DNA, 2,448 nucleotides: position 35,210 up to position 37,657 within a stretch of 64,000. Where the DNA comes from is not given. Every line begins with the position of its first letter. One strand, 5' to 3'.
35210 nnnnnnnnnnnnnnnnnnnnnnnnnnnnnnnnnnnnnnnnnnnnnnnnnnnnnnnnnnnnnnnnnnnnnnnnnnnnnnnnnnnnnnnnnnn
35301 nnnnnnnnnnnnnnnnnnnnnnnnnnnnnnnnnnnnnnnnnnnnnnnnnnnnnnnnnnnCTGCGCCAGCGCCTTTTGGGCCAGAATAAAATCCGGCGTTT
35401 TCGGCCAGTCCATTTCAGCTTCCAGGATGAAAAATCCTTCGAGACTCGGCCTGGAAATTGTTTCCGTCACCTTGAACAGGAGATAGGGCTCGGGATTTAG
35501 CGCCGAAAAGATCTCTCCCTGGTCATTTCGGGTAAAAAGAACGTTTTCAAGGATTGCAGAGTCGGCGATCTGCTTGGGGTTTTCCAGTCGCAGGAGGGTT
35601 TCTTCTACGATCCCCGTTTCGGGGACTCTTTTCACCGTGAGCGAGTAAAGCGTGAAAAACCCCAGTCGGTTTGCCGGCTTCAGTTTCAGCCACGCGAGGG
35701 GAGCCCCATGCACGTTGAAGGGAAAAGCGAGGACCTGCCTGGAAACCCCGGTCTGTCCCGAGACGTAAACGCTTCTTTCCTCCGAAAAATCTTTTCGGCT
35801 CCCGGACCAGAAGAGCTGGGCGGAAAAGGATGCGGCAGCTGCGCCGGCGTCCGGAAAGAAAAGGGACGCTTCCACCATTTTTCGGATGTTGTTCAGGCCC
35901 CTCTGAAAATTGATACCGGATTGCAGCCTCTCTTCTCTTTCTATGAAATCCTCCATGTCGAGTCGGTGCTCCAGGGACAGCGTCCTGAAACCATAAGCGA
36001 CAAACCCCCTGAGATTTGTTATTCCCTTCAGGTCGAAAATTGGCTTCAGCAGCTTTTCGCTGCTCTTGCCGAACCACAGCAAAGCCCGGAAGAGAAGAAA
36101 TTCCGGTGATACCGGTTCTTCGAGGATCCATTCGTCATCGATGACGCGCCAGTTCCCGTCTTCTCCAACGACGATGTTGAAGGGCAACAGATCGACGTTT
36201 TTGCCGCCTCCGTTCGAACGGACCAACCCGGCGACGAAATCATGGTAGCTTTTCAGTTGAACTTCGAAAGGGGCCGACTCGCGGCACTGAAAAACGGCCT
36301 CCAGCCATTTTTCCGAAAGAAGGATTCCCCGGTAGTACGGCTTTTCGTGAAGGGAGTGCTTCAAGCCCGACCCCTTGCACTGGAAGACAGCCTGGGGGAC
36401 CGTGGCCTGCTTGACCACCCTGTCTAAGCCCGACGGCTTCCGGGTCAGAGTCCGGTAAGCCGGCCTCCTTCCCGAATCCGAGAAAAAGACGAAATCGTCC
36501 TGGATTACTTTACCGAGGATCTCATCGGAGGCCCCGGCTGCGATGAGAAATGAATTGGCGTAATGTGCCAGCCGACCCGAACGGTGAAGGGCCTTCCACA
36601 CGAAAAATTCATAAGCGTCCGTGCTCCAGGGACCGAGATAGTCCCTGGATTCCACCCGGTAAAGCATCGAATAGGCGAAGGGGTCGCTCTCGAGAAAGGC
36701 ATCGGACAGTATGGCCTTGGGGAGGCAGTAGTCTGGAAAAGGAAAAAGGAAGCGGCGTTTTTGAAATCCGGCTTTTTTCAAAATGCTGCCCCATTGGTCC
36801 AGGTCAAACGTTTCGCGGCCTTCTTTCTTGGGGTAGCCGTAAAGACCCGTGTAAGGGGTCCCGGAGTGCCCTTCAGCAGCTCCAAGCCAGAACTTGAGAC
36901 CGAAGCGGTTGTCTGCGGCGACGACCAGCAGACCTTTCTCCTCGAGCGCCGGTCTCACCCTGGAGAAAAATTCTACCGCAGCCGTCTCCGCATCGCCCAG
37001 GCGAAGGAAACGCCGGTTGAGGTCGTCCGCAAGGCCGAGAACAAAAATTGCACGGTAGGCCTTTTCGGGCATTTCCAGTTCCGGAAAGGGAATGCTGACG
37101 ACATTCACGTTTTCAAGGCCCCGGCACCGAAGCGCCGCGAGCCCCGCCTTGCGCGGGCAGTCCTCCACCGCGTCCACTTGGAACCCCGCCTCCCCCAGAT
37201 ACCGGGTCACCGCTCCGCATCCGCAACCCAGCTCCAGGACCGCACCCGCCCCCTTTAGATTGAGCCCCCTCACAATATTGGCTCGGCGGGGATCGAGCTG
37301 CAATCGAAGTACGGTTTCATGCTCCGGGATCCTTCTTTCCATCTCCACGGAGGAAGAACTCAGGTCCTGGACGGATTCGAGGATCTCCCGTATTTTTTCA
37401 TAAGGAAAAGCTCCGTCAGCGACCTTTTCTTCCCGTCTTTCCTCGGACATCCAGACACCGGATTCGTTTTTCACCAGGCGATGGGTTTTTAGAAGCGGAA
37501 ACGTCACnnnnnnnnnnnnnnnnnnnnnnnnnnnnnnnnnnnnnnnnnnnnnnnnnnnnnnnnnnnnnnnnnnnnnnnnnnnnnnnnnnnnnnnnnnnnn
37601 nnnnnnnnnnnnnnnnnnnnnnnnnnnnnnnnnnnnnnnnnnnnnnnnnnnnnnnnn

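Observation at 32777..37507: WbdD-like methyltransferase/kinase head fused to a coiled coil, a 14-repeat array and a catalytically dead GT2: a candidate single-polypeptide chain terminator/ruler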

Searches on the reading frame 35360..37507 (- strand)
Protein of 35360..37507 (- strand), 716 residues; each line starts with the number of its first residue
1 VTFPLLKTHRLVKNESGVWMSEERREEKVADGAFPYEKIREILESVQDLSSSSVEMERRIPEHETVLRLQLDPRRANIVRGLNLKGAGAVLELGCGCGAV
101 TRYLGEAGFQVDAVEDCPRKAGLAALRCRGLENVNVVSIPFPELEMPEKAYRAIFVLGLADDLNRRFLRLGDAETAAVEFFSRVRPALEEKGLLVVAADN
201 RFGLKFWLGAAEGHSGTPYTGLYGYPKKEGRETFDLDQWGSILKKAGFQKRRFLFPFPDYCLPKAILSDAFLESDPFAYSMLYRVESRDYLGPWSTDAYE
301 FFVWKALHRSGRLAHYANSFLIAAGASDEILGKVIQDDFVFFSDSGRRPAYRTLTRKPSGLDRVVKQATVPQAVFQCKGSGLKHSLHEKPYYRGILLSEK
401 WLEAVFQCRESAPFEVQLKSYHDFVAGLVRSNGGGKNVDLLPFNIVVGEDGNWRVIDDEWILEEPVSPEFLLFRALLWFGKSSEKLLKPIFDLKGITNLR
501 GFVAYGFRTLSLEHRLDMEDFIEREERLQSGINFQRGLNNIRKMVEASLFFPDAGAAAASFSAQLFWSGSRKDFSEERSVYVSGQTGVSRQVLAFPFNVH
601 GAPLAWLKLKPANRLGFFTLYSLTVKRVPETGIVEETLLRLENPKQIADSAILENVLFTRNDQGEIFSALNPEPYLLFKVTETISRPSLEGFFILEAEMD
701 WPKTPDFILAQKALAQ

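Call 14: search_solved_structures(query=window:35360-37507:-, max_evalue=10, show_alignments=3)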
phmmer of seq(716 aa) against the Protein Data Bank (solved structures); distinct sequences matched with E-value up to 10: 20.
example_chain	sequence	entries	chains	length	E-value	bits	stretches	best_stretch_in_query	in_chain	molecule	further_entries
2avn_A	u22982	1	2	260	0.00038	22.3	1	84-202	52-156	ubiquinone/menaquinone biosynthesis methyltransferase-related protein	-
3e23_A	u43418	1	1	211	0.00045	22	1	70-127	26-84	uncharacterized protein RPA2492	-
5u4t_A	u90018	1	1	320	0.0085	17.8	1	63-196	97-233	Putative gentamicin methyltransferase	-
5u18_A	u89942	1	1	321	0.0086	17.8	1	63-196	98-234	N-3'' methyltransferase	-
5u1i_A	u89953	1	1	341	0.0097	17.6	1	63-196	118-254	Putative gentamicin methyltransferase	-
5tyq_A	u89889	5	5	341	0.0097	17.6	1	63-196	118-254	Putative gentamicin methyltransferase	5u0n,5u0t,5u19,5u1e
4hgy_A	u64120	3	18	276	0.039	15.6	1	84-211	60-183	CcbJ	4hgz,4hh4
2yvl_A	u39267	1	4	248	0.061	15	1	78-156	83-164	Hypothetical protein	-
7zgt_A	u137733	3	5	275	0.071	14.8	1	89-143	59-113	Methyltransferase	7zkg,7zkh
6nvm_A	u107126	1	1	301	0.12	14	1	77-153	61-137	rRNA adenine N-6-methyltransferase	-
4hc4_A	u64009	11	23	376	0.17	13.5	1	62-151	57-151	Protein arginine N-methyltransferase 6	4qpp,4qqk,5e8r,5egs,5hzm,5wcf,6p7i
2xva_A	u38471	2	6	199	0.24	13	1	71-135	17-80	TELLURITE RESISTANCE PROTEIN TEHB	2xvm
4y30_A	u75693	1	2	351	0.25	13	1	63-151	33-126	Protein arginine N-methyltransferase 6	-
4y2h_A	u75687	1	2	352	0.25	12.9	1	63-151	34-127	Protein arginine N-methyltransferase 6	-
4dq0_A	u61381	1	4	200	0.26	12.9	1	71-135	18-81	Tellurite resistance protein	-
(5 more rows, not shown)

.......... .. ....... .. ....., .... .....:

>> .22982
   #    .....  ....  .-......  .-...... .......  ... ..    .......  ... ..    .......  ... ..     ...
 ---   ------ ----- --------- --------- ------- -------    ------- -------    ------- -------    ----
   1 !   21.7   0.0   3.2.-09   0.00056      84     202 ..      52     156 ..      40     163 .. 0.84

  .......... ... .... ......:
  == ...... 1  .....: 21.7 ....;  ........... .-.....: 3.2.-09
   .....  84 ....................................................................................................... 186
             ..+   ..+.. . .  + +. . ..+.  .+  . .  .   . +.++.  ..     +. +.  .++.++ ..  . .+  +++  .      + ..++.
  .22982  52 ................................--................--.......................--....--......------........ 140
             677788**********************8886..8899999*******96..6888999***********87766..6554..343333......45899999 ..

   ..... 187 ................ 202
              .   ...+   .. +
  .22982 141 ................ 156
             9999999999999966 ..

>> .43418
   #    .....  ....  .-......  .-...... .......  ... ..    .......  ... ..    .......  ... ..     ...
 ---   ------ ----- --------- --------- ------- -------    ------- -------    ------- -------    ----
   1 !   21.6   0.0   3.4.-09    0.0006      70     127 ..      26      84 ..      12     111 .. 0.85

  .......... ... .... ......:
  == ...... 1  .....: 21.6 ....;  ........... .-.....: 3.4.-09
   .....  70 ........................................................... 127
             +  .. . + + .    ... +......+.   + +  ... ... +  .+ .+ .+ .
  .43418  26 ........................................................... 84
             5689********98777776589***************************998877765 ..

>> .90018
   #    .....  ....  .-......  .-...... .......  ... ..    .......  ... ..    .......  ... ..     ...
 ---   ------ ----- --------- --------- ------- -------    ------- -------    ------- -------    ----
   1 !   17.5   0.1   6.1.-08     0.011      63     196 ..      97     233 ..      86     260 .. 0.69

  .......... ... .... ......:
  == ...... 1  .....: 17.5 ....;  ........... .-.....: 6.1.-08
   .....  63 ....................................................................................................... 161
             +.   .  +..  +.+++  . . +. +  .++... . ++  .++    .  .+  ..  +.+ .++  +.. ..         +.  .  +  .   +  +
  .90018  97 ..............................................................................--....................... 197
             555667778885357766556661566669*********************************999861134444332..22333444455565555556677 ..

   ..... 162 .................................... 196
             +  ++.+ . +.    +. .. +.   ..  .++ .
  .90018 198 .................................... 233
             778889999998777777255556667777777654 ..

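Call 15: find_homologous_proteins(query=window:35360-37507:-, max_evalue=0.001)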
Query seq(716 aa) (716 aa): 407 proteins with E <= 0.001 among 8000 candidates; the best 120 are listed.
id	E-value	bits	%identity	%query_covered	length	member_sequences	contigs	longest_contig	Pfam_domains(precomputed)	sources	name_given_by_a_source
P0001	1.3e-165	571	40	100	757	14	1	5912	PF13489.13,PF13649.13,PF08241.19,PF08242.19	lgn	-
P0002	5.8e-160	552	39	100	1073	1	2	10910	PF13489.13,PF13649.13,PF00535.33,PF08241.19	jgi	-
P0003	4.5e-159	549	38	100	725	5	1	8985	PF13489.13,PF13649.13,PF08241.19,PF08242.19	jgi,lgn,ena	-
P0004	1.5e-157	544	38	100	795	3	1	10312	PF13489.13,PF08241.19,PF08242.19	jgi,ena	-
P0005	1.8e-153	531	38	100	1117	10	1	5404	PF13489.13,PF13649.13,PF00535.33,PF08241.19,PF08242.19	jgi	-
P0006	2.9e-147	510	35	100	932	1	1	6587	PF13489.13,PF13649.13,PF08241.19,PF08242.19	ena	-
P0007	3.5e-147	510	35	100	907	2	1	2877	PF00398.27,PF13489.13,PF13649.13,PF08241.19,PF08242.19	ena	-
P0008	4.7e-144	500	35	100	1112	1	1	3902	PF13847.13,PF13489.13,PF13649.13,PF08241.19,PF08242.19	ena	-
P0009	2.7e-141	491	40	82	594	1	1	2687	PF13847.13,PF13489.13,PF13649.13,PF08241.19,PF08242.19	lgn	-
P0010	1.9e-138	481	37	99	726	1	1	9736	PF13847.13,PF13649.13,PF08241.19,PF08242.19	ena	-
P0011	2.0e-138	481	35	99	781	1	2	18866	-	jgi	-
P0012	3.2e-138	480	42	76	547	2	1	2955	PF13847.13,PF13489.13,PF13649.13,PF08241.19,PF08242.19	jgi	jgi:SAM-dependent methyltransferase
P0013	1.3e-136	475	40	76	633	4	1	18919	PF13489.13,PF13649.13,PF08241.19,PF08242.19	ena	-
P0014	1.6e-134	468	41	76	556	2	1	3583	PF13847.13,PF13489.13,PF13649.13,PF08241.19,PF08242.19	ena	-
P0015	1.0e-130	456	35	100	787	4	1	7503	-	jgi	jgi:hypothetical protein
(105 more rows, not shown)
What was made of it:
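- The head has more than 400 homologues, at most 40% identical (call 15).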

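Call 17: search_solved_structures(query=A1, max_evalue=10, show_alignments=0)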
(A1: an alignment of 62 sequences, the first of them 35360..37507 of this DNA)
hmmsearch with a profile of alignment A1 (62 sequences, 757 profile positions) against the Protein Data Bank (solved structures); distinct sequences matched with E-value up to 10: 41.
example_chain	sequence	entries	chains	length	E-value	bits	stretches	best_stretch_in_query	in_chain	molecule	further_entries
6bqc_A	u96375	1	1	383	8.2e-06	27.6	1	81-163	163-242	Cyclopropane-fatty-acyl-phospholipid synthase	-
2xva_A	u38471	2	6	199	1.5e-05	26.7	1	66-159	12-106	TELLURITE RESISTANCE PROTEIN TEHB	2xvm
4dq0_A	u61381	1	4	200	1.9e-05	26.3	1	66-159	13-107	Tellurite resistance protein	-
3cc8_A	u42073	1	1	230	0.00044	21.8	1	77-200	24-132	Putative methyltransferase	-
6gkv_A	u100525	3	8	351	0.00047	21.7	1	84-165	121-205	Coclaurine N-methyltransferase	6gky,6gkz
6ecx_A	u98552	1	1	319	0.0018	19.8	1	75-155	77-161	StiE protein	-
6ect_A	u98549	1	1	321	0.0018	19.8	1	75-155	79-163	StiE protein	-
4mwz_A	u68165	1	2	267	0.0022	19.5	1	78-155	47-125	Phosphoethanolamine N-methyltransferase, putative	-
4iv0_A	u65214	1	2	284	0.0025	19.3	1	78-155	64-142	Phosphoethanolamine N-methyltransferase, putative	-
2yvl_A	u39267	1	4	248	0.0026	19.3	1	81-159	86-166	Hypothetical protein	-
2i6g_A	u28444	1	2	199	0.0029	19.1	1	66-159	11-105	Putative methyltransferase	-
5kn4_A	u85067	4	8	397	0.0038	18.7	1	84-166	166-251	Pavine N-methyltransferase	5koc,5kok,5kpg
8qby_t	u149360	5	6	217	0.0041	18.6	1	79-181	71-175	Protein-L-isoaspartate O-methyltransferase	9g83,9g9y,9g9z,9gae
2avn_A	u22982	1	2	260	0.0048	18.4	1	85-164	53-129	ubiquinone/menaquinone biosynthesis methyltransferase-related protein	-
5kpc_A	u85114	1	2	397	0.0055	18.2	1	84-165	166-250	Pavine N-methyltransferase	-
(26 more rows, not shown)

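Call 25: find_related_loci(query=A1, collection=genome_contigs, flank=10000)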
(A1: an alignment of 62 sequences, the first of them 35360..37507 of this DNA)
Query A1 (716 aa) in genome_contigs; peptide patterns used: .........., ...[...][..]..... (x = any residue, [..] = any of these).
599 stretches matched a pattern (row limit reached: there are more); 596 encode a relative of the query (tblastn E <= 1e-3); the best 80 are kept; 80 distinct loci.
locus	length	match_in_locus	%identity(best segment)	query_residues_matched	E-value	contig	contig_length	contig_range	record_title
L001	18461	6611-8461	35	5-620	2e-122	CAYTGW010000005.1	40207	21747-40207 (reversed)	MAG TPA_asm: uncultured Desulfocicer sp. isolate binchicken_co232_164 genome assembly, contig: NODE_1594_length_40207_co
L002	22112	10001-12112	33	5-711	7e-114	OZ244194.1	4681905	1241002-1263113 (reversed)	MAG: Arenicellales bacterium isolate 1000d660-bfdf-43c6-b180-46d6a97c6c25 genome assembly, chromosome: 1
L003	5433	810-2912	34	3-714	1e-112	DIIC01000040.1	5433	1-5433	MAG TPA_asm: Proteobacteria bacterium UBA5680 UBA5680_contig_9590, whole genome shotgun sequence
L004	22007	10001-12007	31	5-683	6e-109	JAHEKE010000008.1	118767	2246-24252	MAG: Gammaproteobacteria bacterium isolate Ww576 NODE_117_length_118767_cov_6.392748, whole genome shotgun sequence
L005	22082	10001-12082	34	5-709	3e-108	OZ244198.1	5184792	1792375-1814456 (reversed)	MAG: Arenicellales bacterium isolate acf98f22-c3a9-4478-9d88-117e57475e35 genome assembly, chromosome: 1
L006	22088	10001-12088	31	11-709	3e-106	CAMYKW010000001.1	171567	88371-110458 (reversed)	MAG: uncultured Gammaproteobacteria bacterium isolate FCS_M_Gamma_073 genome assembly, contig: scaffold_26, whole genome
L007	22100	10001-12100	30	5-710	1e-102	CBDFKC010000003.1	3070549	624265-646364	MAG: Candidatus Poriferihabitaceae bacterium isolate a4d69010-f4a5-4de6-8f99-68a287b319f1 genome assembly, contig: conti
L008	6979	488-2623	29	5-711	2e-100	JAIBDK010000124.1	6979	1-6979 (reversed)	MAG: Gammaproteobacteria bacterium isolate bin.11 k141_1323775_length_6979_cov_158.4041, whole genome shotgun sequence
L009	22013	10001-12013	34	5-680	7e-99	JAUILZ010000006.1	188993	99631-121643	MAG: Gammaproteobacteria bacterium isolate Co_bin.66 NODE_789_length_188993_cov_1.993763, whole genome shotgun sequence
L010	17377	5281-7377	30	5-711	2e-96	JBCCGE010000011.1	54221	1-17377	MAG: Pseudomonadota bacterium isolate P01_B01_bin.36 k141_2235409_length_54221_cov_41.0028, whole genome shotgun sequenc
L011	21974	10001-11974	30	30-694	1e-95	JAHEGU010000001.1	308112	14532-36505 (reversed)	MAG: Gammaproteobacteria bacterium isolate Ww423 NODE_2_length_308112_cov_5.293177, whole genome shotgun sequence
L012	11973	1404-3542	29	5-712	2e-95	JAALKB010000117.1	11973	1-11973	MAG: Gammaproteobacteria bacterium isolate MH1_Bin6 NODE_2105_length_11973_cov_8.702383, whole genome shotgun sequence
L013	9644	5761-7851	32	5-710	2e-94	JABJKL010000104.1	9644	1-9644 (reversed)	MAG: Proteobacteria bacterium isolate SI074_bin90 k141_450772, whole genome shotgun sequence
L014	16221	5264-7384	30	5-712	2e-93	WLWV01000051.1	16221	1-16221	MAG: Gammaproteobacteria bacterium isolate MH-Pat-SR_metabat2_5 NODE_2385_length_16221_cov_10.315459, whole genome shotg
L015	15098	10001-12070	31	15-711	1e-90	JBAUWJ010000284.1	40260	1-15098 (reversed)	MAG: Arenicellales bacterium isolate MFD09702_ilm_asm_bin17 k127_50744, whole genome shotgun sequence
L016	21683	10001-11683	33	4-554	3e-89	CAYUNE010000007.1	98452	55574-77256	MAG TPA_asm: uncultured Desulfobulbia bacterium isolate binchicken_co219_319 genome assembly, contig: k141_387500, whole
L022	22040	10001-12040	28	30-712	6e-73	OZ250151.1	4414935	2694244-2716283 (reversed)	MAG: Candidatus Spongiihabitans sp. isolate c23cf4e8-a282-41dc-a193-41891dfe7d7a genome assembly, chromosome: 1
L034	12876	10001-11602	30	16-533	6e-56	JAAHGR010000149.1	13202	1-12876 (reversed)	MAG: Symploca sp. SIO2E6 2E6_NODE_149, whole genome shotgun sequence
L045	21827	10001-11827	29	18-625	2e-51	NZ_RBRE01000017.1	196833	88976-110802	Pseudomonas cichorii strain ICMP 3353 PchICMP3353_Contig_10, whole genome shotgun sequence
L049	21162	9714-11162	30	5-476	2e-50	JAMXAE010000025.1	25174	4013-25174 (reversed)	MAG: Nitrosomonas sp. isolate NEU_AOB_2 opera_contig_109, whole genome shotgun sequence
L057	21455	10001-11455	31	15-489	4e-49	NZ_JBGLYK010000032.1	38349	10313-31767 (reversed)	Pseudomonas sp. Pseusp97 strain CT11-97 NODE_32_length_38349_cov_72.925507, whole genome shotgun sequence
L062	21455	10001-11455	28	14-485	2e-48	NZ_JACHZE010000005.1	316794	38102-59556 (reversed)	Atlantibacter sp. RC6 Ga0365400_05, whole genome shotgun sequence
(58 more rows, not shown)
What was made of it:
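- The family profile retrieves 596 genomic loci (call 25).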

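Call 28: predict_structure(alignment_id=A1)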
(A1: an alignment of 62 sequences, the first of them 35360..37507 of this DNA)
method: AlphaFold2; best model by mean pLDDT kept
length: 716 residues; sequences in the alignment: 62
mean_pLDDT: 88.7   pTM: 0.80
mean pLDDT of the five models: 88.7, 88.6, 87.2, 86.8, 86.2
residues with pLDDT >= 90: 467; 70-90: 184; 50-70: 55; < 50: 10
segments of 3 or more residues with pLDDT < 50: 552-557, 714-716
pLDDT, mean of each block of 10 residues (from residue 1): 87 95 69 79 94 88 78 93 94 96 97 95 97 96 95 93 76 91 97 96 90 73 69 92 97 97 97 97 88 75 96 97 97 97 90 96 94 65 92 97 86 95 96 83 97 94 93 97 88 91 97 94 94 78 85 49 92 85 84 90 90 89 92 84 97 95 86 92 69 93 65 50
secondary structure, 60 per line:
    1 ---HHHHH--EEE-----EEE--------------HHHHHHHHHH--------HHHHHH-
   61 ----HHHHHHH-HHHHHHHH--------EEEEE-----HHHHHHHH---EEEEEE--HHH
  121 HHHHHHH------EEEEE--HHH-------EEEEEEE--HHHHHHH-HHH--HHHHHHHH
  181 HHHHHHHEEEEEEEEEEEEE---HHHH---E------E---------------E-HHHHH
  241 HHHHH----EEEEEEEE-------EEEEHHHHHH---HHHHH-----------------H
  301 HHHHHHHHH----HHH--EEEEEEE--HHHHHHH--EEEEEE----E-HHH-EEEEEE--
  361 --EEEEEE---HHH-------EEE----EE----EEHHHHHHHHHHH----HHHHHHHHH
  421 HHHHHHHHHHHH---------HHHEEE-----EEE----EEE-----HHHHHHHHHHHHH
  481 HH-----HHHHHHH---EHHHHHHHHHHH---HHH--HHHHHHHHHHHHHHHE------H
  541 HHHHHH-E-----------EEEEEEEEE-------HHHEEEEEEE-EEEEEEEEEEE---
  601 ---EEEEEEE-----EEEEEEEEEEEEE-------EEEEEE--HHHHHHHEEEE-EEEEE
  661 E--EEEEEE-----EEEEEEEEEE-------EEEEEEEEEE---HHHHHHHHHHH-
elements in order (helices of 4 or more, strands of 3 or more residues): H4-8 E11-13 E19-21 H36-45 H54-59 H65-71 H73-80 E89-93 H99-106 E110-115 H118-127 E134-138 E151-157 H160-166 H173-187 E188-200 H204-207 H236-245 E250-257 E265-268 H269-274 H278-282 H300-309 E319-325 H328-334 E337-342 E353-358 E363-368 E382-384 H397-407 H412-432 E445-447 E453-455 E460-462 H468-482 H488-494 H499-509 H518-532 H540-546 E560-568 E579-585 E587-597 E604-610 E616-628 E636-641 H644-650 E651-654 E656-661 E664-669 E675-684 E692-701 H705-715

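Call 30: fold_search(model_id=the predicted structure, library=pdb)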
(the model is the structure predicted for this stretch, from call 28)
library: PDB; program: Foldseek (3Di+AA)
matches with E <= 10: 1780; with E <= 0.001: 798
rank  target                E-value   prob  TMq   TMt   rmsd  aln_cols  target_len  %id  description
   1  4krh_A                8.2e-09  1.00  0.21  0.33   9.4       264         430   16  SeMet Haemonchus contortus Phosphoethanolamine N-methyltransferase 2 in complex with S-adenosyl-L-methionine (released 2013-09-25)
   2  3uj7_A                1.5e-08  1.00  0.23  0.58   9.2       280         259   14  Phosphoethanolamine methyltransferase from Plasmodium falciparum in complex with SAM and PO4 (released 2011-11-30)
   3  4iv8_A                1.8e-08  1.00  0.22  0.59   8.8       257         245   17  Crystal structure of N-methyl transferase from Plasmodium knowlesi complexed with S-adenosyl methionine (released 2014-02-19)
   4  4mwz_B                2.5e-08  1.00  0.22  0.55   8.7       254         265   16  Crystal structure of N-methyl transferase from Plasmodium vivax complexed with S-adenosyl methionine, phosphate and am (released 2014-10-01)
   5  3uj6                  2.6e-08  1.00  0.22  0.57   9.0       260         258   14  SeMet Phosphoethanolamine methyltransferase from Plasmodium falciparum in complex with SAM and PO4 (released 2011-11-30)
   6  4r6w_A                2.6e-08  1.00  0.22  0.57   8.3       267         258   15  Plasmodium falciparum phosphoethanolamine methyltransferase D128A mutant in complex with S-adenosylhomocysteine and ph (released 2014-10-08)
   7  6uvq_A                3.0e-08  1.00  0.20  0.50  10.9       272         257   15  Crystal structure of Apo AtmM (released 2020-11-25)
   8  4iv0_A                3.4e-08  1.00  0.22  0.56   9.9       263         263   15  Crystal structure of N-methyl transferase from Plasmodium vivax complexed with S-adenosyl methionine and phosphate (released 2014-02-19)
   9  4kri_A                3.6e-08  1.00  0.21  0.33   8.6       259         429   17  Haemonchus contortus Phospholethanolamine N-methyltransferase 2 in complex with phosphomonomethylethanolamine and S-ad (released 2013-09-25)
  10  4mwz_A                4.6e-08  1.00  0.22  0.58   8.6       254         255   16  Crystal structure of N-methyl transferase from Plasmodium vivax complexed with S-adenosyl methionine, phosphate and am (released 2014-10-01)
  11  3ujc                  4.9e-08  1.00  0.23  0.59   9.9       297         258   14  Phosphoethanolamine methyltransferase mutant (H132A) from Plasmodium falciparum in complex with phosphocholine (released 2011-11-30)
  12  4ine_A                5.1e-08  1.00  0.21  0.34   8.7       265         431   14  Crystal structure of N-methyl transferase (PMT-2) from Caenorhabditis elegant complexed with S-adenosyl homocysteine a (released 2014-01-15)
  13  5wp5_A                5.4e-08  1.00  0.23  0.34   9.3       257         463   17  Arabidopsis thaliana phosphoethanolamine N-methyltransferase 2 (AtPMT2) in complex with SAH (released 2017-11-15)
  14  4ine_B                5.4e-08  1.00  0.21  0.34   8.9       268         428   15  Crystal structure of N-methyl transferase (PMT-2) from Caenorhabditis elegant complexed with S-adenosyl homocysteine a (released 2014-01-15)
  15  3ujb_A                6.0e-08  1.00  0.22  0.58   9.0       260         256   14  Phosphoethanolamine methyltransferase from Plasmodium falciparum in complex with SAH and phosphoethanolamine (released 2011-11-30)
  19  4azs                  9.1e-08  1.00  0.22  0.33  18.2       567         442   11  High resolution (2.2 A) crystal structure of WbdD. (released 2012-09-26)
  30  4ax8                  1.8e-07  1.00  0.21  0.32  18.4       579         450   11  Medium resolution structure of the bifunctional kinase- methyltransferase WbdD (released 2012-10-03)
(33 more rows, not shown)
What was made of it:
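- Checked: The AlphaFold model (pLDDT 88.7) and Foldseek confirm a class I methyltransferase fold (calls 28, 30).
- The PDB fold search of the head is dominated by the methyltransferase domain (call 30). Foldseek lists WbdD (4azs, 4ax8) with 567-579 aligned columns (call 30). The structural match has TM 0.22/0.33 and rmsd 18 A (call 30).
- Tried and rejected: Methyltransferase hits dominated (call 30).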
